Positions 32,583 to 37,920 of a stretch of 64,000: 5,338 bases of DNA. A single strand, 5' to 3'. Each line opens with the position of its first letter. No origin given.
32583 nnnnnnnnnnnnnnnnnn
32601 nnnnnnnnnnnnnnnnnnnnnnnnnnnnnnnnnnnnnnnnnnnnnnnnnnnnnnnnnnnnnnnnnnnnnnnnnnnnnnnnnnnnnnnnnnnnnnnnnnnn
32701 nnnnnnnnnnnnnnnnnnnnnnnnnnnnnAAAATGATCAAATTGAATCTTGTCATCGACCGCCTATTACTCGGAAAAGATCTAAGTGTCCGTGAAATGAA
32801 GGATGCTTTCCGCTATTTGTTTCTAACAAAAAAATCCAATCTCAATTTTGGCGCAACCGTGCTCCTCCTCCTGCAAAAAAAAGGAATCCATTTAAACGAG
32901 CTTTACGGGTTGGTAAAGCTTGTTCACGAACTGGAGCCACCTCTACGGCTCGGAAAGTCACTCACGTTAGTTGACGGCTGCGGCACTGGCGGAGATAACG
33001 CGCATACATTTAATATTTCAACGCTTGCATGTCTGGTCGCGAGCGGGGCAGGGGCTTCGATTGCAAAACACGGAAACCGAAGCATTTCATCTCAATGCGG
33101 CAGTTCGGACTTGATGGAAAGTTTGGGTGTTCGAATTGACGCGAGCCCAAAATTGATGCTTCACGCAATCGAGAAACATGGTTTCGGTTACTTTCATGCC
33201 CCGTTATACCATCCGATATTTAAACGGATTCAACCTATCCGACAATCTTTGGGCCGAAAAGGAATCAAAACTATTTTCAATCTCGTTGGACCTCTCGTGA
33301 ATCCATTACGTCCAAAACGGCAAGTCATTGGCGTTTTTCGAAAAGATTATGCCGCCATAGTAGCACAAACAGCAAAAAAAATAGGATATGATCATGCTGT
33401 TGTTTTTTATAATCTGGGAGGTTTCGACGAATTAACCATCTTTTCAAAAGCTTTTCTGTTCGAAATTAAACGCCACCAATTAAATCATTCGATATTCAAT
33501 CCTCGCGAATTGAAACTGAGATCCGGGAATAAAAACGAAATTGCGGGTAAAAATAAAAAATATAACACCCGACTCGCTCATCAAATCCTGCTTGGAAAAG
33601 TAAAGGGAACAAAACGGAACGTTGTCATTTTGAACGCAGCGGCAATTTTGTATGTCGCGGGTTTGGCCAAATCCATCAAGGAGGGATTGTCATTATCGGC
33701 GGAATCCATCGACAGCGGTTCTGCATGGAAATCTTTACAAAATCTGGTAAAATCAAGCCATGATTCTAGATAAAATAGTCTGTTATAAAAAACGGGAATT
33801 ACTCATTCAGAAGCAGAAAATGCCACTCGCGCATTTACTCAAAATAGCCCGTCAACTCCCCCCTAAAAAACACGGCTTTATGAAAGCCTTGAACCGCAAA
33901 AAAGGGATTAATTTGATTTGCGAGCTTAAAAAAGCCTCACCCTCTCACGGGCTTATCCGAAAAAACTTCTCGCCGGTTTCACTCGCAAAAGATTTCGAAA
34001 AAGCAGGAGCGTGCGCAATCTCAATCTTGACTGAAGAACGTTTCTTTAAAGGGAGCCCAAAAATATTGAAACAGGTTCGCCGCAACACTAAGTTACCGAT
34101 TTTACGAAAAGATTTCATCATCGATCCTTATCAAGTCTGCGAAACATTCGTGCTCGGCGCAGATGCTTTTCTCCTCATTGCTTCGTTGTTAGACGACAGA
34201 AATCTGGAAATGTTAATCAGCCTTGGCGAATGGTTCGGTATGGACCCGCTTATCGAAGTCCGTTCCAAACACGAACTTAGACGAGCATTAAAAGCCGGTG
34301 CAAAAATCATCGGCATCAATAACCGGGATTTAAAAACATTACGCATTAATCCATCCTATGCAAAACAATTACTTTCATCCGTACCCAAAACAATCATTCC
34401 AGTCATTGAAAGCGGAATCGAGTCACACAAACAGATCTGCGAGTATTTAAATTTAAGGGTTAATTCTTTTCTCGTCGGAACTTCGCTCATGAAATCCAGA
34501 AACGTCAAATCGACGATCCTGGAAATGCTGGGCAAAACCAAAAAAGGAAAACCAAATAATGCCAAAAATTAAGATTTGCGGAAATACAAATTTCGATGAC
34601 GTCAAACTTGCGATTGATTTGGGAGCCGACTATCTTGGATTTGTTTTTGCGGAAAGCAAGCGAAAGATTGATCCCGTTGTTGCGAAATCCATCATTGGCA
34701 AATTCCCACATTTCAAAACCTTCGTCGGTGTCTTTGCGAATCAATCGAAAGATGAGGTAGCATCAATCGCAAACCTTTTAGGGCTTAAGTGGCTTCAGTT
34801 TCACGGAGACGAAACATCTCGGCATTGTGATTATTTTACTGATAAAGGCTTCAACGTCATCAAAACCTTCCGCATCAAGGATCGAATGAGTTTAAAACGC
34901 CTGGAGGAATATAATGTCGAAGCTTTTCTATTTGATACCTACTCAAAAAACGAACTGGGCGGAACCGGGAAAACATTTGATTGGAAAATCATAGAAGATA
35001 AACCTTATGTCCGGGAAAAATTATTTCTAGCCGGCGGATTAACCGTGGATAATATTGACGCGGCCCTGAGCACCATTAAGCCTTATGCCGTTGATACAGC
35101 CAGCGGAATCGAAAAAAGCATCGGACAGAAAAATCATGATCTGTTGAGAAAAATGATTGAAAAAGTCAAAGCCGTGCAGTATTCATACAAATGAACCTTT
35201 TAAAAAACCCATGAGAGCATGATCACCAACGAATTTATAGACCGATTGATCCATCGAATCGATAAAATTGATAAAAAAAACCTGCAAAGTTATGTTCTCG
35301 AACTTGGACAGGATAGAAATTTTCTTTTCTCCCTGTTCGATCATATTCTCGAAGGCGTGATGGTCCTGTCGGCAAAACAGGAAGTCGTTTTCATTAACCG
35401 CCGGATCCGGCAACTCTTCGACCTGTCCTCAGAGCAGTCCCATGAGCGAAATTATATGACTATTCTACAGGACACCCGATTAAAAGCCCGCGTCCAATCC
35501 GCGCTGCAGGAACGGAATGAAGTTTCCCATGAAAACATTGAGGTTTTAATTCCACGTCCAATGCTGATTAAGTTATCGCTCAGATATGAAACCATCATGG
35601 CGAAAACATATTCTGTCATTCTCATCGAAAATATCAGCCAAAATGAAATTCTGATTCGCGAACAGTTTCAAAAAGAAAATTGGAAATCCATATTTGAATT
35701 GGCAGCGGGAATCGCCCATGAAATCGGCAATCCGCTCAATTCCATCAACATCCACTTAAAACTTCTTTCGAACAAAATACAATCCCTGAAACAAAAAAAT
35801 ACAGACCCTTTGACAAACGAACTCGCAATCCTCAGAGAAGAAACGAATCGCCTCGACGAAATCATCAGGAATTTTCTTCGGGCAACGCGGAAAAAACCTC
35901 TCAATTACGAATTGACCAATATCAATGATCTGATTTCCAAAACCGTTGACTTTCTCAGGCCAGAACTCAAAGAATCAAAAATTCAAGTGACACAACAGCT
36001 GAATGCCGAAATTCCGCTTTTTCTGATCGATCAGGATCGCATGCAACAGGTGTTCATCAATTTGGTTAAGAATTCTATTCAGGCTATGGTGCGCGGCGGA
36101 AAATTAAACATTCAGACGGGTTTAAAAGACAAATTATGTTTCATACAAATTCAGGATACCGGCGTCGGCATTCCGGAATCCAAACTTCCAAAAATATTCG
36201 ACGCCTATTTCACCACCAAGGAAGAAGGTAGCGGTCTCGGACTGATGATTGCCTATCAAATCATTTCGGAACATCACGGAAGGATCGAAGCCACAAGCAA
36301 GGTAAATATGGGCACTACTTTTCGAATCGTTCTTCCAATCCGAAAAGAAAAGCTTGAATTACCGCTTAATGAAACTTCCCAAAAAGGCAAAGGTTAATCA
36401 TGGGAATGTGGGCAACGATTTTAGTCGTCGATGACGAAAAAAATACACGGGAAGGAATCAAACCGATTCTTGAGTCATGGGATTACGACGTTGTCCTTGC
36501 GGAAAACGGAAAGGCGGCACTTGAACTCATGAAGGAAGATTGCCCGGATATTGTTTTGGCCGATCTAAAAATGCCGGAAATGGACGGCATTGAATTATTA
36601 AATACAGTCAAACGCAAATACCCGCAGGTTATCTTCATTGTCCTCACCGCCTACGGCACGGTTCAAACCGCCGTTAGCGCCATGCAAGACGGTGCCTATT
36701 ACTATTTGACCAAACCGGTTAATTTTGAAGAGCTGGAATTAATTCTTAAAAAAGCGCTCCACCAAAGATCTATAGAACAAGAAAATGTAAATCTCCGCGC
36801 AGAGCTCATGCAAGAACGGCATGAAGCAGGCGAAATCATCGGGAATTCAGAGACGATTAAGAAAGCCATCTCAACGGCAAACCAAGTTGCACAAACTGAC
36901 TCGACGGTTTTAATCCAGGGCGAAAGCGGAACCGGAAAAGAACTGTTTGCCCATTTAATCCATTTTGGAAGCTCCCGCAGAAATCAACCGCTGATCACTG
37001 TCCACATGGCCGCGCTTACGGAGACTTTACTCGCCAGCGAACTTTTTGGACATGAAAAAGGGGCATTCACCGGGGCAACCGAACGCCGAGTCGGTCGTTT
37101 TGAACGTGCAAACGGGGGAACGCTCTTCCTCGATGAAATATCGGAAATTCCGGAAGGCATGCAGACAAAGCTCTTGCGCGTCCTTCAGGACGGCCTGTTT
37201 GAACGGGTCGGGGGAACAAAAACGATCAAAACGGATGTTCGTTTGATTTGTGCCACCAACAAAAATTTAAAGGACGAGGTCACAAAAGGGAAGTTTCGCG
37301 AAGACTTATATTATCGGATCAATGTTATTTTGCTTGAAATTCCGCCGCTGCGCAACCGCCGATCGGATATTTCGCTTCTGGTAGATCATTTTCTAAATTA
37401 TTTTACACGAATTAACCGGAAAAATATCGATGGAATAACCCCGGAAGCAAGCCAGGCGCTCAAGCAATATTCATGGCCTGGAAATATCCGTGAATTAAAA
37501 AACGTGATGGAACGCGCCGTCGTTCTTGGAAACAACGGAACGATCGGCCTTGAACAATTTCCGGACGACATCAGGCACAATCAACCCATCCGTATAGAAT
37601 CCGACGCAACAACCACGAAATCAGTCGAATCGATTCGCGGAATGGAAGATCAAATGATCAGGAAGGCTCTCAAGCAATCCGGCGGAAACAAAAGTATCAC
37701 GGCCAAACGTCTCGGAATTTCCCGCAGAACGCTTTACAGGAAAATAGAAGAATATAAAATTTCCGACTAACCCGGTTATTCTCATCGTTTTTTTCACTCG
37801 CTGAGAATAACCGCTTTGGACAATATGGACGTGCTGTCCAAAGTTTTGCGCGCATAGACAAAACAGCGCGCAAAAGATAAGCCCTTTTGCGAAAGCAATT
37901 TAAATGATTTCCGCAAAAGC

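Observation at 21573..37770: Unusually long co-directional gene train: recA-recX-alaS runs without a break into a fused his-trp operon and a sigma54 two-component system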

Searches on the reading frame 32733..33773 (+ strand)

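Call 5: search_protein_families(library=pfam, proteins=[window:32733-33773:+])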
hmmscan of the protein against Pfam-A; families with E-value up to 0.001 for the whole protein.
window:32733-33773:+ (346 aa): 1 family
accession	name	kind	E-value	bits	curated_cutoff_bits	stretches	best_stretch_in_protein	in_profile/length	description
PF00591.27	Glycos_transf_3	-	4.6e-73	246.4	27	1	79-331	4-252/253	Glycosyl transferase family, a/b domain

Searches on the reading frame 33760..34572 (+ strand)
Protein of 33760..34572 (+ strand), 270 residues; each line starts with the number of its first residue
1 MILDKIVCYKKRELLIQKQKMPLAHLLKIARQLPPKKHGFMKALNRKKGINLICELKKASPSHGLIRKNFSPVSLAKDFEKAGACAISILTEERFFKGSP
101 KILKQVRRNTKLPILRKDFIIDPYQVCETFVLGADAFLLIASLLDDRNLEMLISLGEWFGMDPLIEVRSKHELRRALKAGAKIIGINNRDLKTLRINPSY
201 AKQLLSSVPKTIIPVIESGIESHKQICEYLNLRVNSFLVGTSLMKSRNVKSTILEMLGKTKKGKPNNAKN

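Call 5: search_protein_families(library=pfam, proteins=[window:33760-34572:+])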
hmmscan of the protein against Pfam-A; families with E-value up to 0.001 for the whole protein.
window:33760-34572:+ (270 aa): 1 family
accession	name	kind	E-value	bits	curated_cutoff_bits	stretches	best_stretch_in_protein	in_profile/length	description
PF00218.27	IGPS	-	2.5e-79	266.5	27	1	3-254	1-252/254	Indole-3-glycerol phosphate synthase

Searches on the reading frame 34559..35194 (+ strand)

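Call 5: search_protein_families(library=pfam, proteins=[window:34559-35194:+])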
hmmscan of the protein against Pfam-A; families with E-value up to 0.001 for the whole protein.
window:34559-35194:+ (211 aa): 1 family
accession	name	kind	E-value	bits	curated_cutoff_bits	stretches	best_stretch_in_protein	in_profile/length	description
PF00697.28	PRAI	-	1.6e-45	155.6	22.7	1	4-201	1-192/193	N-(5'phosphoribosyl)anthranilate (PRA) isomerase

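Call 55: search_protein_families(library=ncbifam, proteins=[window:34559-35194:+], max_evalue=0.00001)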
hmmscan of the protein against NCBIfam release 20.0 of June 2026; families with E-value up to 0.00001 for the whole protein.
window:34559-35194:+ (211 aa): 13 families
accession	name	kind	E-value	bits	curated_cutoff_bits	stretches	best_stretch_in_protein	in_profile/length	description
NF002298.0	PRK01222.1-4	equivalog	9e-62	208.4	215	1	3-207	4-206/209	phosphoribosylanthranilate isomerase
NF002299.0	PRK01222.1-6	equivalog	5.2e-45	153.6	231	1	3-205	19-227/231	phosphoribosylanthranilate isomerase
NF002297.0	PRK01222.1-3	equivalog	2.4e-44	151.3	259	1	3-205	2-201/204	phosphoribosylanthranilate isomerase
NF002300.0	PRK01222.1-7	equivalog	5.3e-43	147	212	1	1-206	1-194/195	phosphoribosylanthranilate isomerase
NF006945.0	PRK09427.1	equivalog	8.6e-43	146.5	380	1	3-205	261-460/461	bifunctional indole-3-glycerol-phosphate synthase TrpC/phosphoribosylanthranilate isomerase TrpF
NF002295.0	PRK01222.1-1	equivalog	8.9e-42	143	216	1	3-207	4-214/219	phosphoribosylanthranilate isomerase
NF002301.0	PRK01222.2-1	equivalog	2.4e-40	138.4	232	1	1-205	2-211/217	phosphoribosylanthranilate isomerase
NF002296.0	PRK01222.1-2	equivalog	1.8e-34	119.5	270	1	3-205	9-214/221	phosphoribosylanthranilate isomerase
NF002303.0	PRK01222.2-3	equivalog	8.2e-29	100.6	224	1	3-206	2-203/208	phosphoribosylanthranilate isomerase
NF002302.0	PRK01222.2-2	equivalog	4.7e-26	92.2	172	1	3-207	2-190/193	phosphoribosylanthranilate isomerase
NF010376.0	PRK13803.1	equivalog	8.8e-26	90.9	819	1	2-206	5-208/600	bifunctional phosphoribosylanthranilate isomerase/tryptophan synthase subunit beta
NF002304.0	PRK01222.2-4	equivalog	8.7e-24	84.1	181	1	4-206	3-206/208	phosphoribosylanthranilate isomerase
NF010563.0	PRK13958.1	equivalog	4.2e-23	81.9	234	1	3-205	2-205/210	phosphoribosylanthranilate isomerase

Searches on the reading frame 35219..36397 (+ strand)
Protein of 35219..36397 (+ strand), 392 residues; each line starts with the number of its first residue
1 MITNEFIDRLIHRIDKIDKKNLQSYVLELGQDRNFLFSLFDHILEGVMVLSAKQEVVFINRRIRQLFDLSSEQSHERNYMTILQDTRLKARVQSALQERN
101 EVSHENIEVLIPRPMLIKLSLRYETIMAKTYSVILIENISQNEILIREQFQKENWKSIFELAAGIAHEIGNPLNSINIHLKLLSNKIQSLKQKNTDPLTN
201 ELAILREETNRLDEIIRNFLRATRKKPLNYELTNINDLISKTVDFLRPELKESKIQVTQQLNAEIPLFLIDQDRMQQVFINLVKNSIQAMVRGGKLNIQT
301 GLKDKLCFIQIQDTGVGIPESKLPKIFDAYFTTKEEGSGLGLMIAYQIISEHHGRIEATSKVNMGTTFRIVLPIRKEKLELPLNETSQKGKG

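Call 5: search_protein_families(library=pfam, proteins=[window:35219-36397:+])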
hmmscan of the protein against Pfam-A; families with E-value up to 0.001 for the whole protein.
window:35219-36397:+ (392 aa): 5 families
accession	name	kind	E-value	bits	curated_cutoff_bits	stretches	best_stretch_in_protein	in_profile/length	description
PF02518.31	HATPase_c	-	8e-25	87.9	26.4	1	271-375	2-110/111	Histidine kinase-, DNA gyrase B-, and HSP90-like ATPase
PF00512.31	HisKA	-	3.4e-10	40.3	26.9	1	160-225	4-63/66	His Kinase A (phospho-acceptor) domain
PF12860.13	PAS_7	-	9.1e-05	23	27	1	40-74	1-35/115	PAS fold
PF00989.32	PAS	-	0.00013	22.3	22.6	1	37-113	4-87/113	PAS fold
PF13188.13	PAS_8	-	0.00082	19.6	21.8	0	35-75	2-38/65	PAS domain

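Call 55: search_protein_families(library=ncbifam, proteins=[window:35219-36397:+], max_evalue=0.00001)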
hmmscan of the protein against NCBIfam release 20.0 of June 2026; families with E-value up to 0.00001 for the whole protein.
window:35219-36397:+ (392 aa): 77 families (the best 25 are shown)
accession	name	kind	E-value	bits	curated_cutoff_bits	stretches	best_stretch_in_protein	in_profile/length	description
NF008468.0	PRK11360.1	equivalog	3.7e-69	233.7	646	1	33-378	267-612/616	two-component system sensor histidine kinase AtoS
NF007688.0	PRK10364.1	equivalog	4.7e-51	174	479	1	71-378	155-455/460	two-component system sensor histidine kinase ZraS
NF046044.1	PnpS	equivalog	3e-48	164.8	400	1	7-373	29-390/390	two-component system histidine kinase PnpS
NF053867.1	SprKinKinDBac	equivalog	1.6e-40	139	775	1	44-376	179-499/500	sporulation kinase KinD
NF033092.0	HK_WalK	equivalog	3.9e-37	128.1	725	1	22-374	246-594/594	cell wall metabolism sensor histidine kinase WalK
NF010411.0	PRK13837.1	equivalog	1.2e-36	126.1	647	1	160-379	452-680/828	two-component system VirA-like sensor kinase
NF052574.1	HisKinEspCMyxo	equivalog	2.1e-36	125.4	1200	1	43-377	293-640/785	serine histidine kinase EspC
NF047874.1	MASE3_PAS_HK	subfamily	6.4e-34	117.7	560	1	19-378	250-629/655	MASE3 domain-containing sensor histidine kinase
NF047497.1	HK_LIC_12097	equivalog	5.4e-33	114.2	500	1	129-374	121-366/367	LIC_12097 family sensor histidine kinase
NF038348.1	T2SS_HK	subfamily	2.9e-32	111.8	450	1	209-375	408-574/574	histidine kinase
TIGR02966.1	phoR_proteo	equivalog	4.5e-32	111.4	334.2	1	41-371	13-332/333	phosphate regulon sensor histidine kinase PhoR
NF008293.1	PRK11073.1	equivalog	1.3e-31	110.1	240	1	38-376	11-349/349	nitrogen regulation protein NR(II)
NF041777.1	sens_FixL_Rhizob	equivalog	1.6e-31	109.5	850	1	158-376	262-483/485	sensor protein FixL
NF041735.1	hist_kin_RppB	equivalog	2.5e-31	108.9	400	1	156-373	214-438/438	two-component system sensor histidine kinase RppB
NF046026.1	HisKinCckACaul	equivalog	1e-30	106.5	1000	1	56-379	208-537/678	cell cycle histidine kinase CckA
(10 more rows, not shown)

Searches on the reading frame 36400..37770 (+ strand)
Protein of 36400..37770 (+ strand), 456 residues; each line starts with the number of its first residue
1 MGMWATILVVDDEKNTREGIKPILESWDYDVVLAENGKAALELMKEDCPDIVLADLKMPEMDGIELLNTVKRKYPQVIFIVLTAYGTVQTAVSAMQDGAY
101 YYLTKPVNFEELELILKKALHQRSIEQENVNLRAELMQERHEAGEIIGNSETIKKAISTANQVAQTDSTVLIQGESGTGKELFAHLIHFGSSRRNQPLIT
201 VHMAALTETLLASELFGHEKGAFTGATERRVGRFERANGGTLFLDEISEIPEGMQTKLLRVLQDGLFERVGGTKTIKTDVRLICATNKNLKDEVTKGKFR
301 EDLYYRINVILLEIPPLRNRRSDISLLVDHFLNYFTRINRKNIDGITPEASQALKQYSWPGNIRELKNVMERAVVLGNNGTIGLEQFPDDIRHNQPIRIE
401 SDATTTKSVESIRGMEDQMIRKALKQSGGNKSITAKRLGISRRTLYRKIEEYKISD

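Call 5: search_protein_families(library=pfam, proteins=[window:36400-37770:+])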
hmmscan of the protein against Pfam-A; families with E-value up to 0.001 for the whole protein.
window:36400-37770:+ (456 aa): 9 families
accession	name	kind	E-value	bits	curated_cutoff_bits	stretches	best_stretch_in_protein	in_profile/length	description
PF00158.32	Sigma54_activat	-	1.9e-70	236.4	20.2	1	146-312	1-167/168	Sigma-54 interaction domain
PF00072.30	Response_reg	-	2.6e-30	105.3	30.2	1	7-115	1-109/111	Response regulator receiver domain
PF25601.1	AAA_lid_14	-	2.8e-27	94.8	27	1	318-398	1-81/87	AAA+ ATPase lid domain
PF14532.12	Sigma54_activ_2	-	1.5e-20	74.2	25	1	147-317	1-138/138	Sigma-54 interaction domain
PF02954.25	HTH_8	-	8.5e-15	54.6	22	1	415-452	5-42/42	Bacterial regulatory protein, Fis family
PF07724.20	AAA_2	-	1.3e-08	35.5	27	1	168-295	4-132/166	AAA domain (Cdc48 subfamily)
PF07728.20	AAA_5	-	1.6e-06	28.6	22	1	170-289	2-124/139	AAA domain (dynein-related subfamily)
PF00004.35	AAA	-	8.4e-05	23.5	21.2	1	170-288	1-110/131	ATPase family associated with various cellular activities (AAA)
PF01078.27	Mg_chelatase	-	0.00029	20.7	20.3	0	224-288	92-158/207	Magnesium chelatase, subunit ChlI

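Call 55: search_protein_families(library=ncbifam, proteins=[window:36400-37770:+], max_evalue=0.00001)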
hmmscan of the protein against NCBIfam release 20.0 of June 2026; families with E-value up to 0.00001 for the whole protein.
window:36400-37770:+ (456 aa): 112 families (the best 25 are shown)
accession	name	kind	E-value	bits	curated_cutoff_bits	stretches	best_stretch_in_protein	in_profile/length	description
NF008469.0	PRK11361.1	equivalog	1.9e-149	498.3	714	1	5-455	5-457/461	acetoacetate metabolism transcriptional regulator AtoC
TIGR01818.1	ntrC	equivalog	1.3e-130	436.3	558.6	1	7-451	1-462/463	nitrogen regulation protein NR(I)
NF007689.0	PRK10365.1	equivalog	1.4e-130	436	760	1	6-449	7-439/441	sigma-54-dependent response regulator transcription factor ZraR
TIGR02915.1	PEP_resp_reg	equivalog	8.2e-121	403.9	502.6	1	7-454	1-444/445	PEP-CTERM-box response regulator transcription factor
NF041552.1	TF_PrdR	equivalog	3.7e-115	385.4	795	1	136-453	258-577/577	sigma-54 dependent transcriptional regulator PrdR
NF051870.1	NAssimRespRegNtrX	equivalog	4.4e-115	385.1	600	1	6-450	3-448/452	nitrogen assimilation response regulator NtrX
NF041946.1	LuxO_transreg_Vib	equivalog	8.5e-113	377.6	800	1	20-453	12-461/463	quorum-sensing sigma-54 dependent transcriptional regulator LuxO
TIGR01817.1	nifA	equivalog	1.2e-111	374.1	528.85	1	124-416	179-468/534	nif-specific transcriptional activator NifA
NF008176.1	PRK10923.1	equivalog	2.8e-108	362.5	620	1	6-434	5-448/469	nitrogen regulation protein NR(I)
NF011695.0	PRK15115.1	equivalog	1.1e-100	337.6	763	1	5-449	7-433/445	two-component system response regulator GlrR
NF050807.1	TransRegFlbDCaul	equivalog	3.7e-99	332.6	750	1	32-453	28-439/454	sigma-54-dependent transcriptional regulator FlbD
NF049963.1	RespRegFlgRCampy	domain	3.9e-98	329.1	750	1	7-454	3-429/429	fla regulon two-component system response regulator FlgR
NF038308.1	RNA_repair_RtcR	equivalog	7.7e-97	325.3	650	1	87-446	122-505/530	RNA repair transcriptional activator RtcR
NF003451.0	PRK05022.1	equivalog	2.3e-95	320.3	476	1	121-449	164-505/512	nitric oxide reductase transcriptional regulator NorR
TIGR02974.1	phageshock_pspF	equivalog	2.6e-91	306.3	443.55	1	146-382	1-238/336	phage shock protein operon transcriptional activator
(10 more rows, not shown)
